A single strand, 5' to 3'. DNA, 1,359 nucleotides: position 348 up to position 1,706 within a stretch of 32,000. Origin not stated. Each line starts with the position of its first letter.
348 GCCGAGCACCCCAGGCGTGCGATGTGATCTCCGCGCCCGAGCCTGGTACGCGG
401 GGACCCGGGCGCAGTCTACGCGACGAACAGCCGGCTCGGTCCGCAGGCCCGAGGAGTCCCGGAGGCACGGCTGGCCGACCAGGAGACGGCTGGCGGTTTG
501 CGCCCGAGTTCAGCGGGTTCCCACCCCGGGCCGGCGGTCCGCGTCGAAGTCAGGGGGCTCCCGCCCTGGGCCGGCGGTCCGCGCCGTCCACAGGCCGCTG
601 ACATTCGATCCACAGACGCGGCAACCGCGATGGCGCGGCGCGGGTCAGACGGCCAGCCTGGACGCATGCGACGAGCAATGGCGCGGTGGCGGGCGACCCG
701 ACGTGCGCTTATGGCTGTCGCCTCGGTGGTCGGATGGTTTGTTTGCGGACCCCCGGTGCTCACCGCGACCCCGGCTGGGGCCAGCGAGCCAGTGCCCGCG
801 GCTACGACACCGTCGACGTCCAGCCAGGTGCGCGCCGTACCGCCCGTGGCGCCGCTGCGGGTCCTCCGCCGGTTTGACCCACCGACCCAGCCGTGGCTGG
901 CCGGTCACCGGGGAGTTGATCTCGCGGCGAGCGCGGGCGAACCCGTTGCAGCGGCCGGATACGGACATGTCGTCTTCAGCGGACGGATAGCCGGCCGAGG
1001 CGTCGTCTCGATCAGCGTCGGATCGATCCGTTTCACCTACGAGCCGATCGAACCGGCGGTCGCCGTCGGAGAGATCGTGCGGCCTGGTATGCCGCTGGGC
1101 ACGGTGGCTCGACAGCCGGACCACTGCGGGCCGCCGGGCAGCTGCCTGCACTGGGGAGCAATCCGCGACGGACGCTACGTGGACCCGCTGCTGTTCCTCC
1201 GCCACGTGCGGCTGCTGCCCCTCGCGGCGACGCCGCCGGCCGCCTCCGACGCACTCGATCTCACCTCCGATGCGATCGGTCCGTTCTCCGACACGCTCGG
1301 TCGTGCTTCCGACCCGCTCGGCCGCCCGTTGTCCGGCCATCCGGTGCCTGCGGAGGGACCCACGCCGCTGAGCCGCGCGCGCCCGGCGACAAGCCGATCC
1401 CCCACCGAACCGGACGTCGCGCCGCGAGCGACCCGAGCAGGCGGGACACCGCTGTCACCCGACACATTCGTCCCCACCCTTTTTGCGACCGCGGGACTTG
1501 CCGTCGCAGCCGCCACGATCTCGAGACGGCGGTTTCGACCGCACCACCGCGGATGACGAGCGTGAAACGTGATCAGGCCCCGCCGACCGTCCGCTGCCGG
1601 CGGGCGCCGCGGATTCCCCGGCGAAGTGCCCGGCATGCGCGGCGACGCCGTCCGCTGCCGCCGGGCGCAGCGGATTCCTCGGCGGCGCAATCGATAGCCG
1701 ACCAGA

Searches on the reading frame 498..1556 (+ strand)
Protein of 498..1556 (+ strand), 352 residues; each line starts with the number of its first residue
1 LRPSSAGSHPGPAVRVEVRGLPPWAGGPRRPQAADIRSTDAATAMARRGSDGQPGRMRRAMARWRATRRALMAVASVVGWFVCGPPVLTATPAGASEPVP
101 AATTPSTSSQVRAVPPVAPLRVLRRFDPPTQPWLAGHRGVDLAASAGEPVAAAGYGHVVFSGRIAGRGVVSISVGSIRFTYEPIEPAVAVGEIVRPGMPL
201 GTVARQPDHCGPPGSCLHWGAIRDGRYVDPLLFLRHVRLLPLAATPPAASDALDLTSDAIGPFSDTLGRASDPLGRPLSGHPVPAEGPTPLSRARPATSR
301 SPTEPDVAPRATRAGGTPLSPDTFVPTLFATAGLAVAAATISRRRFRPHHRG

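Call 67: search_protein_families(library=pfam, proteins=[window:498-1556:+], max_evalue=0.00001)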
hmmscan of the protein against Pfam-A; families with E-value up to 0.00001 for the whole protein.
window:498-1556:+ (352 aa): 1 family
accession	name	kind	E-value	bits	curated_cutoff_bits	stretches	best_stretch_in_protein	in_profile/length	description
PF01551.29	Peptidase_M23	-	1.7e-11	44.6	28.7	1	136-230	2-96/96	Peptidase family M23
